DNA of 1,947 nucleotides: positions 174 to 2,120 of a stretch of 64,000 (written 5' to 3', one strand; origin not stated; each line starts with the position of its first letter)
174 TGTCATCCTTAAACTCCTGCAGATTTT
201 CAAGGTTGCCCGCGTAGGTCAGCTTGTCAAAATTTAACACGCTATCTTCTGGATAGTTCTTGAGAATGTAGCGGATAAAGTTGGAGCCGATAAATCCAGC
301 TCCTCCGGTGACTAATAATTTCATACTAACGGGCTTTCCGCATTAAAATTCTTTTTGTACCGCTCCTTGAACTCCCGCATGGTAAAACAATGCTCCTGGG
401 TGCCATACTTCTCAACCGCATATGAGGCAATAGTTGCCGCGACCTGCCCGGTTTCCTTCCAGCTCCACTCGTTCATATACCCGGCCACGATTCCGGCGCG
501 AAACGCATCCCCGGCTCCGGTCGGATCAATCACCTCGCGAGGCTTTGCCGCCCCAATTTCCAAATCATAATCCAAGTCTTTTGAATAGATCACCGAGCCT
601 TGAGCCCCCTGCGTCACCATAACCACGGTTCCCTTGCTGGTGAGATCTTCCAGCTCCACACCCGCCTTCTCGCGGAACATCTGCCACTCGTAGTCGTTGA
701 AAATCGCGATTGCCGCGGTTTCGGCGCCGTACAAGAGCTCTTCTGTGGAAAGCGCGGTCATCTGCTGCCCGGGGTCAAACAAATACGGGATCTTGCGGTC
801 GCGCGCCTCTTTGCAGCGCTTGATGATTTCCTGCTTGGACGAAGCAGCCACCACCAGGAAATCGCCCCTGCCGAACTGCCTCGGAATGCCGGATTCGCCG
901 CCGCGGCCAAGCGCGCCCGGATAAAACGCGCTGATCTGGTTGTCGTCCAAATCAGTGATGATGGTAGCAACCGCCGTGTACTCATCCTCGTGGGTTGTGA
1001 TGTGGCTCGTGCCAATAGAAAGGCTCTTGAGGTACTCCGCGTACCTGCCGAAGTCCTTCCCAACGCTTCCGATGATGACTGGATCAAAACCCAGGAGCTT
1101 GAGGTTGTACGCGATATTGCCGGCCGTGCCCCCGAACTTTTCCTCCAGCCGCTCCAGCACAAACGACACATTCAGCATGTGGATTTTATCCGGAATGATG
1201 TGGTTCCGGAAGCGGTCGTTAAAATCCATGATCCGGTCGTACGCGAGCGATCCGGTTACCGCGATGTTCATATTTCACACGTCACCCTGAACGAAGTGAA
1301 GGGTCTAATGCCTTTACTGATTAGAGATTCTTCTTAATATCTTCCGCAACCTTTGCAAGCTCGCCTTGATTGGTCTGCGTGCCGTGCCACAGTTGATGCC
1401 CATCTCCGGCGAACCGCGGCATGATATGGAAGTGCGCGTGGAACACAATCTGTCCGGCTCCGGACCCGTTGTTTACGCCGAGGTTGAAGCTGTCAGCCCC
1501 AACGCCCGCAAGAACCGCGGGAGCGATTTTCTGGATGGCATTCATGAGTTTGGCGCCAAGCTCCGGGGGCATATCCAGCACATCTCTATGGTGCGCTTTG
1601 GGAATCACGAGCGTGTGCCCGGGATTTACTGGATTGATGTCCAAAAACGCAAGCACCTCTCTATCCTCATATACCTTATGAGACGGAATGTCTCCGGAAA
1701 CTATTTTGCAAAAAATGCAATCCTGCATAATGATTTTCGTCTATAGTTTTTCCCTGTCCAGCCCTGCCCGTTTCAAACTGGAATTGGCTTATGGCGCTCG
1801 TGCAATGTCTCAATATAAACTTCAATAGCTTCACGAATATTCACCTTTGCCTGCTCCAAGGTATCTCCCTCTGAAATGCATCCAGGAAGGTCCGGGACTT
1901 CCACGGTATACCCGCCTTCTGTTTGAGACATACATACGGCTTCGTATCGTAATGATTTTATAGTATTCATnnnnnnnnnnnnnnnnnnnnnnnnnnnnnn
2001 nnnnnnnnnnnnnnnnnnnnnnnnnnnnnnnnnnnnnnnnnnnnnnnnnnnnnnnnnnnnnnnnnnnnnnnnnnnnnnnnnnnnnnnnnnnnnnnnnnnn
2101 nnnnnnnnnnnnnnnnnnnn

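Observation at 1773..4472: Low-GC restriction-modification island translationally chained into the host dTDP-rhamnose operon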

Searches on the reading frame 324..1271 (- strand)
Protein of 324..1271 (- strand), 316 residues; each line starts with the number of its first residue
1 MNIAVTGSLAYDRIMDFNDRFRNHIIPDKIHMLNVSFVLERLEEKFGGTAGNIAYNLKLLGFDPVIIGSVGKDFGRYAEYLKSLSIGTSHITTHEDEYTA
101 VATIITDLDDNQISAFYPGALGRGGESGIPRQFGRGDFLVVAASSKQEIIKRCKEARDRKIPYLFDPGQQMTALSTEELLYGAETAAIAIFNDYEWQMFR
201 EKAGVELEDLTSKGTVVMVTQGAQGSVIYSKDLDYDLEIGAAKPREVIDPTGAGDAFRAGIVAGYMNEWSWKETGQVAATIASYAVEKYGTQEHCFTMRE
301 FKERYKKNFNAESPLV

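Call 3: search_protein_families(library=pfam, proteins=[window:324-1271:-], max_evalue=0.01)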
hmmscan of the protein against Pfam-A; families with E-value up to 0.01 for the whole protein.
window:324-1271:- (316 aa): 1 family
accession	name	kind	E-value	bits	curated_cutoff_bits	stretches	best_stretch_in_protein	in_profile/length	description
PF00294.29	PfkB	-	1.2e-38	133.6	25.8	1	38-293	27-297/302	pfkB family carbohydrate kinase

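Call 4: search_protein_families(library=ncbifam, proteins=[window:324-1271:-], max_evalue=0.01)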
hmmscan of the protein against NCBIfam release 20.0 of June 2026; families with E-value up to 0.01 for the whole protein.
window:324-1271:- (316 aa): 23 families
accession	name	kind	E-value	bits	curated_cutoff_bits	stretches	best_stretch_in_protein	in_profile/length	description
NF041164.1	NucKinThplmales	equivalog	4.2e-35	121.4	450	1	33-288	24-274/295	nucleoside kinase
NF041134.1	R1P_kin_Thcocales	equivalog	6.1e-22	78.4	500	1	3-306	3-283/291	ADP-dependent ribose-1-phosphate kinase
TIGR02152.1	D_ribokin_bact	equivalog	3.8e-21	75.7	299.65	1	39-302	27-297/298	ribokinase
TIGR04382.1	myo_inos_iolC_N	equivalog_domain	8.8e-21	74.5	300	2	188-301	191-305/309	5-dehydro-2-deoxygluconokinase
NF053626.1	RibKinHalex1628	equivalog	6.7e-18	65.2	330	1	45-293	36-280/293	ATP-dependent ribose-1-phosphate kinase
TIGR02198.1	rfaE_dom_I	equivalog_domain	2.8e-17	62.8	345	2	147-293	163-304/315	D-glycero-beta-D-manno-heptose-7-phosphate kinase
NF006957.1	PRK09434.1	equivalog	2.2e-13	50.4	450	1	212-282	210-277/302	fructokinase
NF007321.0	PRK09813.1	equivalog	8.2e-11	41.9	247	1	207-289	178-258/261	fructoselysine 6-kinase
TIGR03168.1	1-PFK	subfamily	3.6e-10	39.3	216.4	1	215-293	214-289/305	hexose kinase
TIGR03828.1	pfkB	equivalog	1.7e-09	37.2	292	1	214-292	213-288/305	1-phosphofructokinase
NF047869.1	myo_kin_aldol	exception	2.1e-09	36.3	600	1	215-302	238-328/586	bifunctional 5-dehydro-2-deoxygluconokinase/5-dehydro-2-deoxyphosphogluconate aldolase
NF040938.1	KDG_KDGal_kin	equivalog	8.7e-09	34.9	400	1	215-301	216-299/305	bifunctional 2-dehydro-3-deoxygluconokinase/2-dehydro-3-deoxygalactonokinase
NF008454.0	PRK11316.1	equivalog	4.5e-08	32.1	521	1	155-303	166-310/475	bifunctional D-glycero-beta-D-manno-heptose-7-phosphate kinase/D-glycero-beta-D-manno-heptose 1-phosphate adenylyltransferase HldE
NF041320.1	pfkB_Halo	equivalog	4.6e-08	32.8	400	1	216-296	210-287/302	1-phosphofructokinase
NF008353.0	PRK11142.1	equivalog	2.3e-07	30.6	341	1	45-301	37-299/307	ribokinase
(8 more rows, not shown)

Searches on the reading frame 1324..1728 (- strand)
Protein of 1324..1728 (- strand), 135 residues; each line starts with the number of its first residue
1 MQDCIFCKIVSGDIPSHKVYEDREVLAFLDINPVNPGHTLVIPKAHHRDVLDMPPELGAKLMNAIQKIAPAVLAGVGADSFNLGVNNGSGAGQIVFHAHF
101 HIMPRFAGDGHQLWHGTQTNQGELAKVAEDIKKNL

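Call 3: search_protein_families(library=pfam, proteins=[window:1324-1728:-], max_evalue=0.01)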
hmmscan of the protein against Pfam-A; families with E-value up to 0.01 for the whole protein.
window:1324-1728:- (135 aa): 2 families
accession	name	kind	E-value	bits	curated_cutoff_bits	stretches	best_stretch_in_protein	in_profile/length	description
PF01230.28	HIT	-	8e-28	97.4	21.5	1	12-106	2-96/98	HIT domain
PF11969.13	DcpS_C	-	1.5e-14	54.9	24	1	4-104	2-101/114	Scavenger mRNA decapping enzyme C-term binding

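Call 4: search_protein_families(library=ncbifam, proteins=[window:1324-1728:-], max_evalue=0.01)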
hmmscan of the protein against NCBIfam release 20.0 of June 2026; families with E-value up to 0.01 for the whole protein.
window:1324-1728:- (135 aa): 3 families
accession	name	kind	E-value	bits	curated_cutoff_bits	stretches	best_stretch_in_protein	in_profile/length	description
NF045834.1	M_plasma_HinT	exception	6.2e-28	97.7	130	1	5-104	1-100/102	histidine triad protein HinT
NF007965.0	PRK10687.1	equivalog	2.5e-15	56.6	206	1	3-103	4-105/119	purine nucleoside phosphoramidase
NF052622.1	ATPAdlTfActino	equivalog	3.8e-14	52.6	290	1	23-111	59-148/176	ATP adenylyltransferase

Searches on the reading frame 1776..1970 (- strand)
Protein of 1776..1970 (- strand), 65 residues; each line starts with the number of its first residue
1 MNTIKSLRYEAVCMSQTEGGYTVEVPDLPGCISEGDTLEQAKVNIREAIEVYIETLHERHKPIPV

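Call 3: search_protein_families(library=pfam, proteins=[window:1776-1970:-], max_evalue=0.01)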
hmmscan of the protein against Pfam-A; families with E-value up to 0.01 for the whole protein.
window:1776-1970:- (65 aa): 2 families
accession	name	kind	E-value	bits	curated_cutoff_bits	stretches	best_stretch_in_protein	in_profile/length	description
PF15919.11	HicB_lk_antitox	-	6.4e-14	52.6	27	1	15-64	7-56/123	HicB_like antitoxin of bacterial toxin-antitoxin system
PF21748.3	UPF0150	-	1.9e-08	34.5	27.3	1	15-64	15-64/64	UPF0150-like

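Call 4: search_protein_families(library=ncbifam, proteins=[window:1776-1970:-], max_evalue=0.01)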
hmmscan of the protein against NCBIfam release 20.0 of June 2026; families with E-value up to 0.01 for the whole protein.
window:1776-1970:- (65 aa): 0 families

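Call 8: search_protein_families(library=padloc, proteins=[window:1776-1970:-], max_evalue=1)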
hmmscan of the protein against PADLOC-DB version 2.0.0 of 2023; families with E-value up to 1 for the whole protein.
window:1776-1970:- (65 aa): 0 families

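Call 9: search_protein_families(library=phrogs, proteins=[window:1776-1970:-], max_evalue=1)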
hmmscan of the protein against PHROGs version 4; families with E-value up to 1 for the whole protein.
window:1776-1970:- (65 aa): 4 families
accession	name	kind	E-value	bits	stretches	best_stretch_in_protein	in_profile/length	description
phrog_11958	-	unknown function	1.8e-18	67.5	1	15-63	11-59/84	-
phrog_497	-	moron, auxiliary metabolic gene and host takeover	7.2e-15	56.2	1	7-64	11-68/342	toxin-antitoxin system HicB-like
phrog_9775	-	unknown function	0.0066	17.3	1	32-61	9-38/46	-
phrog_16062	-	unknown function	0.31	12.2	1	21-49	14-42/65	-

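Call 28: find_related_loci(query=window:1776-1970:-, collection=metagenome_contigs, flank=5000)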
Query window:1776-1970:- (65 aa) in metagenome_contigs; peptide patterns used: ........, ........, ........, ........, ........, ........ (x = any residue, [..] = any of these).
566 stretches matched a pattern; 274 encode a relative of the query (tblastn E <= 1e-3); the best 80 are kept; 80 distinct loci.
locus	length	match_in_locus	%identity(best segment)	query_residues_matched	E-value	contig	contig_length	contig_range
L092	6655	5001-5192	80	1-64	5e-32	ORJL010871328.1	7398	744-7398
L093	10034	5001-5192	78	1-64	8e-31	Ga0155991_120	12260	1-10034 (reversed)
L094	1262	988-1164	58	7-65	3e-18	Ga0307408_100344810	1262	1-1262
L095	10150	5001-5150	68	9-58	1e-17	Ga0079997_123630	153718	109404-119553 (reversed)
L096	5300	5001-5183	52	5-65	1e-17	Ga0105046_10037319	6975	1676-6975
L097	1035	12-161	64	16-65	2e-17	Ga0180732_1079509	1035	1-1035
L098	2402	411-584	53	6-63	3e-17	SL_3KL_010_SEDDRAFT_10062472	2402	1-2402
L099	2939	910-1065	60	7-58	9e-17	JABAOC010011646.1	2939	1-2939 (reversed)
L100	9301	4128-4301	54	6-64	1e-16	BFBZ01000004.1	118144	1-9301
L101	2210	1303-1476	54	6-64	1e-16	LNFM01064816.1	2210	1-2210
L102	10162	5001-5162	52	11-64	1e-15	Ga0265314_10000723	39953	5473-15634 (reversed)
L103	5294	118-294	51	7-65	2e-15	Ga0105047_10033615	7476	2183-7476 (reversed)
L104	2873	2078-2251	53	6-64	2e-15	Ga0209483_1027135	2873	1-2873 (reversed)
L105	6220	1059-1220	52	11-64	5e-15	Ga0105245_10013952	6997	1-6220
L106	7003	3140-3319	48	5-64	6e-15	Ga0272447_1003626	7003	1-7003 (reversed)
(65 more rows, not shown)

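Call 32: search_protein_families(library=pfam, proteins=[L092:5001-5264:+, L092:5257-5469:+, L092:4542-4994:+], max_evalue=0.01)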
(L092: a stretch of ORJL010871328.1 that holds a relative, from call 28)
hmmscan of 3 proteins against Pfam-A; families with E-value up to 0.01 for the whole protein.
L092:5001-5264:+ (87 aa): 2 families
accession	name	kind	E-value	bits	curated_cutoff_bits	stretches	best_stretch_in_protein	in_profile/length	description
PF15919.11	HicB_lk_antitox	-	2.1e-15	57.4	27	1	16-67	8-59/123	HicB_like antitoxin of bacterial toxin-antitoxin system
PF21748.3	UPF0150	-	1.3e-08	35.1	27.3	1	16-59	16-59/64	UPF0150-like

L092:5257-5469:+ (70 aa): 2 families
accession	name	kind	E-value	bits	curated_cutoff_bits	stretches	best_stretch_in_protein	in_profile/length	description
PF07927.17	HicA_toxin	-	9.8e-17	61.3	27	1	11-65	3-58/58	HicA toxin of bacterial toxin-antitoxin,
PF00447.23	HSF_DNA-bind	-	0.0018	19.2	22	1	4-55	44-90/100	HSF-type DNA-binding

L092:4542-4994:+ (150 aa): 3 families
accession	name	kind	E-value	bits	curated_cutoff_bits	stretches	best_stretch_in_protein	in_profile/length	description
PF00908.23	dTDP_sugar_isom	-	8.2e-13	48.8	27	1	2-128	4-136/168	dTDP-4-dehydrorhamnose 3,5-epimerase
PF14667.12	Polysacc_synt_C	-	2.7e-08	34.3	28.7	1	14-126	2-104/111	Polysaccharide biosynthesis C-terminal domain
PF05523.17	FdtA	-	2.7e-07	30.9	23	1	6-78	4-76/131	WxcM-like, C-terminal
